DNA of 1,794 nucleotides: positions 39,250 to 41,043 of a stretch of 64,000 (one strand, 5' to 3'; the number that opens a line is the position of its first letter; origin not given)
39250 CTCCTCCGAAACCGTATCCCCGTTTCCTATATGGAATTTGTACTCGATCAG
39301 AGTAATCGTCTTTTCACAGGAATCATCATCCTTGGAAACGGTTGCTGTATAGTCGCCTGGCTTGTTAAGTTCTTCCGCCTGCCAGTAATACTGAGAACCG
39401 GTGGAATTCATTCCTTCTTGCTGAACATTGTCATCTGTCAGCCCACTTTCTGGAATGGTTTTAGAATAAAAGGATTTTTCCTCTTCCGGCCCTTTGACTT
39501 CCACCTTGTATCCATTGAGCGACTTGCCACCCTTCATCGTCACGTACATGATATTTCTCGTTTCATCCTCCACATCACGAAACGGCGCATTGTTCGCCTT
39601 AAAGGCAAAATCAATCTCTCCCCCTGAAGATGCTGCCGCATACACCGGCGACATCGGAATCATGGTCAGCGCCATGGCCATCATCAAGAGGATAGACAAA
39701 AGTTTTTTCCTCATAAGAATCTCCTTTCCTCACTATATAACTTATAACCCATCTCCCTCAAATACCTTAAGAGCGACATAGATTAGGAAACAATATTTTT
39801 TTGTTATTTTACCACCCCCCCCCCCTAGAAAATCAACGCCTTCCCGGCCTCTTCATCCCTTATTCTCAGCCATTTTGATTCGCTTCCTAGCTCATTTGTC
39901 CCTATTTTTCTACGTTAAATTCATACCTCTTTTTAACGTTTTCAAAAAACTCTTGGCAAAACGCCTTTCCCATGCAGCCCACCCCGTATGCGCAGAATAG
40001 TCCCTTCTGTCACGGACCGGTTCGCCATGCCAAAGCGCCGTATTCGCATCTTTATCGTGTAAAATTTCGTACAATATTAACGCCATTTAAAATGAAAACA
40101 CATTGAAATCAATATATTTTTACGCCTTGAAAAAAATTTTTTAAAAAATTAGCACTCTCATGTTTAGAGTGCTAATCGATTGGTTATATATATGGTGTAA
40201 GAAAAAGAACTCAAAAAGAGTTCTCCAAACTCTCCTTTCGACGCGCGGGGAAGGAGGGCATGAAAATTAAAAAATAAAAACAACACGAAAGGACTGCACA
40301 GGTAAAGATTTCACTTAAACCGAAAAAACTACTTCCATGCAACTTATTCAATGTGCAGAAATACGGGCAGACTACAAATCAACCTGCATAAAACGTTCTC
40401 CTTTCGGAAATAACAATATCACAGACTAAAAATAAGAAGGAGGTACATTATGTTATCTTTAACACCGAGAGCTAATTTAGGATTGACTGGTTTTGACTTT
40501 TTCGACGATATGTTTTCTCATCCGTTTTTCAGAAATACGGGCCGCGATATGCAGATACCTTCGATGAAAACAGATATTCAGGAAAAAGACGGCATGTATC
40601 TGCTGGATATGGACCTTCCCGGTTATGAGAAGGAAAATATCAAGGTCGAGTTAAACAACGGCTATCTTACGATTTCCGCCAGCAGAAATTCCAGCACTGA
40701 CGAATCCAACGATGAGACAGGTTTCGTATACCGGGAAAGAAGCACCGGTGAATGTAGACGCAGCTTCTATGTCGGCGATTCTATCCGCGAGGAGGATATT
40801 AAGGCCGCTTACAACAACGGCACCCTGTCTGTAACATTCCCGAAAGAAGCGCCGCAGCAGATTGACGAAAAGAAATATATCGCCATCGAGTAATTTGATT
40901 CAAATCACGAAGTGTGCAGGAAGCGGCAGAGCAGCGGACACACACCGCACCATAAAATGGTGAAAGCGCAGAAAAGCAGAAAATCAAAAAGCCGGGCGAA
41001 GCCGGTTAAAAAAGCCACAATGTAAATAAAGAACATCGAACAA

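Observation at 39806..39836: G11 homopolymer occupies the -35/-10 spacer upstream of the 1647-aa SLH surface protein: candidate phase-variable or rheostat promoter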

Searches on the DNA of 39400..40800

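Call 7: search_rna_families(source=window, start=39400, end=40800, threshold=evalue, max_evalue=1, show_alignments=2)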
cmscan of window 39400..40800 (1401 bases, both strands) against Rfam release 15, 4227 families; matches with E-value up to 1: 0.
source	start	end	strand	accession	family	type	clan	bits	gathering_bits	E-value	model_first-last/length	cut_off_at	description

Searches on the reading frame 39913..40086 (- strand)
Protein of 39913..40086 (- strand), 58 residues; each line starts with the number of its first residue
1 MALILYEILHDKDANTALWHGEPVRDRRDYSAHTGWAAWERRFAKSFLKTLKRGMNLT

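Call 43: search_protein_families(library=pfam, proteins=[window:39913-40086:-], max_evalue=10)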
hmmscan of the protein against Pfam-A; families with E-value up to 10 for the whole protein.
seq(58 aa): 0 families

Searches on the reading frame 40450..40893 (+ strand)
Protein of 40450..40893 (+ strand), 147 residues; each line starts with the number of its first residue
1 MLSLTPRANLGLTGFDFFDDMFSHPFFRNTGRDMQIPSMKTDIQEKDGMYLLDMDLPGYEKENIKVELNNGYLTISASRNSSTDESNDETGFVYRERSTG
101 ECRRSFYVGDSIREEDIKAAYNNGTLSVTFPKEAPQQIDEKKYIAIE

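Call 8: search_protein_families(library=pfam, proteins=[window:40450-40893:+])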
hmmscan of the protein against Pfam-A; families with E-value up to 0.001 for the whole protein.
window:40450-40893:+ (147 aa): 2 families
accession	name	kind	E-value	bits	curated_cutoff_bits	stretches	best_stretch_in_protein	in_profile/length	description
PF00011.27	HSP20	-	1.5e-18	67.2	20.8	1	42-146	1-101/102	Hsp20/alpha crystallin family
PF17886.7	ArsA_HSP20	-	8.6e-06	25.7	22.5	1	47-130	1-63/63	HSP20-like domain found in ArsA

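Call 9: find_encoding_contigs(protein=window:40450-40893:+, flank=3000, max_places=10)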
Protein window:40450-40893:+ (147 aa): 1 contig read that carries it; 1 place shown.
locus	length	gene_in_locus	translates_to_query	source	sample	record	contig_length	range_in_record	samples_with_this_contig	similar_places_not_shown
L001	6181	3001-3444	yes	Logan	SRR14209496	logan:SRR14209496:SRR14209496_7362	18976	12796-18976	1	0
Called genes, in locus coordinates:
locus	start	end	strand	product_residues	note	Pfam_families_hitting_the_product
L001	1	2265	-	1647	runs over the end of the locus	PF18657:YDG, PF00395:SLH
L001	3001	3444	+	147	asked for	PF00011:HSP20, PF17886:ArsA_HSP20 (faint)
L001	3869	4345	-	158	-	PF00258:Flavodoxin_1, PF12641:Flavodoxin_3 (faint)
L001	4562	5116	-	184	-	PF12672:DUF3793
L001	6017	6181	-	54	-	?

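Call 20: list_cluster_members(proteins=[window:40450-40893:+, window:34771-39714:-, window:41318-41794:-, window:42011-42565:-, window:33212-34249:-, window:31566-33065:-])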
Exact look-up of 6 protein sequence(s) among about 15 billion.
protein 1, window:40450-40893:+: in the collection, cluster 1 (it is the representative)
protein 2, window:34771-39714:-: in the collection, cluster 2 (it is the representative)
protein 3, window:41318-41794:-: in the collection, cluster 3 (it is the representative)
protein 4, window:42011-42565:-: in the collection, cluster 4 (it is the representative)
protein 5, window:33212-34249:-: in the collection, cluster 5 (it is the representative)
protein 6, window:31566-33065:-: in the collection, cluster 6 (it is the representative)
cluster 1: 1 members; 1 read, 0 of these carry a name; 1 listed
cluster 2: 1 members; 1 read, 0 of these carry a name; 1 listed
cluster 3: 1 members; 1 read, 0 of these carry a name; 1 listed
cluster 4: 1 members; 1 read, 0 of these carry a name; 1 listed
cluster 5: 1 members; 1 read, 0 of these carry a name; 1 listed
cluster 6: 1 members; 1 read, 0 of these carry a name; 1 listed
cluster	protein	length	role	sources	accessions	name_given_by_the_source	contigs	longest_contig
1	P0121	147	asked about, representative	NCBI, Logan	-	-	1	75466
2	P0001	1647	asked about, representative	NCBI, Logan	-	-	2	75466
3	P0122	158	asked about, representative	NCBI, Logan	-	-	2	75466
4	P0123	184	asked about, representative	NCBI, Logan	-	-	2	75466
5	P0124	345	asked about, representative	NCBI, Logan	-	-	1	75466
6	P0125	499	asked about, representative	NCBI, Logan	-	-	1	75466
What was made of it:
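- Tried and rejected: More relatives of this species: all neighbouring proteins are singletons in the 15-billion-protein collection (call 20).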

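Call 21: find_encoding_contigs(protein=P0122, flank=10000, max_places=10)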
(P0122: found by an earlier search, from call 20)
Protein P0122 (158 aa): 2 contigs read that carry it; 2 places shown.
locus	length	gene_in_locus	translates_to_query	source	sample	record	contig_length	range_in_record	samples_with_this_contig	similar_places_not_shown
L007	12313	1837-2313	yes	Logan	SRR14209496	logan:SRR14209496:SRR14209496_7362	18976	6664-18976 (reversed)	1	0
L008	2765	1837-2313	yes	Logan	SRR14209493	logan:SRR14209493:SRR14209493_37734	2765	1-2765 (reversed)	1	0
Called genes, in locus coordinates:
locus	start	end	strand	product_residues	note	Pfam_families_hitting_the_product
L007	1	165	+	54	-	?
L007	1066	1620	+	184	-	PF12672:DUF3793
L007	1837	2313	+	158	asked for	PF00258:Flavodoxin_1, PF12641:Flavodoxin_3 (faint)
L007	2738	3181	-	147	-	PF00011:HSP20, PF17886:ArsA_HSP20 (faint)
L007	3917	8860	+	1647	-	PF18657:YDG, PF00395:SLH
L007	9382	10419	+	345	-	PF21088:MS_channel_1st (weak), PF00924:MS_channel_2nd, PF21082:MS_channel_3rd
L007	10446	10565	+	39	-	-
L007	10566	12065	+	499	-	PF01979:Amidohydro_1, PF07969:Amidohydro_3 (weak), PF12890:DHOase, PF07969:Amidohydro_3 (weak)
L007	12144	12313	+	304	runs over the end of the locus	PF00215:OMPdecase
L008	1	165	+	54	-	?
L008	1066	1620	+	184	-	PF12672:DUF3793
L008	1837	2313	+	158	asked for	PF00258:Flavodoxin_1, PF12641:Flavodoxin_3 (faint)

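Call 26: find_related_loci(query=window:40450-40893:+, collection=genome_contigs, flank=3000)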
Query window:40450-40893:+ (147 aa) in genome_contigs; peptide patterns used: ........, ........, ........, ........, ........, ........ (x = any residue, [..] = any of these).
301 stretches matched a pattern; 128 encode a relative of the query (tblastn E <= 1e-3); the best 80 are kept; 80 distinct loci.
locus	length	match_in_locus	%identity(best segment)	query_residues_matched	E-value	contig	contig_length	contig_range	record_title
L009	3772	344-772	78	1-147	3e-70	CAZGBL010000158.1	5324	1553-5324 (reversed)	MAG TPA_asm: uncultured Oscillospiraceae bacterium isolate SRP222994_co1_384 genome assembly, contig: NODE_30285_length_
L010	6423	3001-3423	55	1-147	4e-51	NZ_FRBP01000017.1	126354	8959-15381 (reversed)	Eubacterium callanderi strain FD, whole genome shotgun sequence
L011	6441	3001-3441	55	1-147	1e-48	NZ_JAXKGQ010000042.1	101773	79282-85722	MAG: Terrisporobacter sp. isolate DOME_MAG_9599 9599_D0123_k141_70468, whole genome shotgun sequence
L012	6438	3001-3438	56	1-147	2e-48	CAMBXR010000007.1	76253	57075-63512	MAG: uncultured Clostridium sp. isolate SRR15732362_bin.6_metaWRAP_v1.3_MAG genome assembly, contig: ERZ9426289.55, whol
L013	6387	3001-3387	58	16-147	2e-48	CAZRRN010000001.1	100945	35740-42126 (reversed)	MAG TPA_asm: uncultured Lachnospiraceae bacterium isolate binchicken_co154_223 genome assembly, contig: NODE_154_length_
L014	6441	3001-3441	52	1-147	1e-47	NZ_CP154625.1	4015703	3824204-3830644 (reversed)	Terrisporobacter vanillatitrophus strain COM chromosome, complete genome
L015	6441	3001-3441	52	1-147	2e-47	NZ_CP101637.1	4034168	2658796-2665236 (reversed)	Terrisporobacter mayombei strain DSM 6539 chromosome, complete genome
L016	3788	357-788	50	2-147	2e-47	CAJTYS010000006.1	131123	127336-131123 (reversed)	MAG TPA_asm: uncultured Eubacteriales bacterium isolate MGBC119074 genome assembly, contig: MGBC119074.6, whole genome s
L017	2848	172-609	54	1-147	3e-47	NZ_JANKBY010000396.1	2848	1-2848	Terrisporobacter muris strain DSM 29186 NODE_396_length_2848_cov_30.904447, whole genome shotgun sequence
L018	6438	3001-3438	52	1-147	2e-46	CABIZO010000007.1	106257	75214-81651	Peptostreptococcaceae bacterium isolate MGYG-HGUT-00102 genome assembly, contig: .20298_2_47.7, whole genome shotgun seq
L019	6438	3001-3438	51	1-147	1e-45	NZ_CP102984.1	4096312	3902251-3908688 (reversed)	Terrisporobacter petrolearius strain JCM 19845 chromosome, complete genome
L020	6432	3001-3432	48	2-147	1e-45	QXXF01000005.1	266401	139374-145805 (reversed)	Clostridiales bacterium strain 16 Scaffold5_1, whole genome shotgun sequence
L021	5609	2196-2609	53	1-147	2e-45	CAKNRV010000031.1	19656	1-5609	MAG TPA_asm: uncultured Clostridium sp. isolate ERR3414573_bin.26_metaWRAP_v1.1_MAG genome assembly, contig: NODE_3778_l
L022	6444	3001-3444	51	1-147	2e-45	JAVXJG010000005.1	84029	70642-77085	MAG: Peptostreptococcaceae bacterium isolate CGS5Y4-bin75 NODE_251_length_84029_cov_95.793567, whole genome shotgun sequ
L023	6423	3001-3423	51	1-147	6e-45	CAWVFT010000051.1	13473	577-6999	MAG: Bacillota bacterium isolate metabat2_XCR1_HOM_7857_bwa.20 MAG genome assembly, contig: k87_25160, whole genome shot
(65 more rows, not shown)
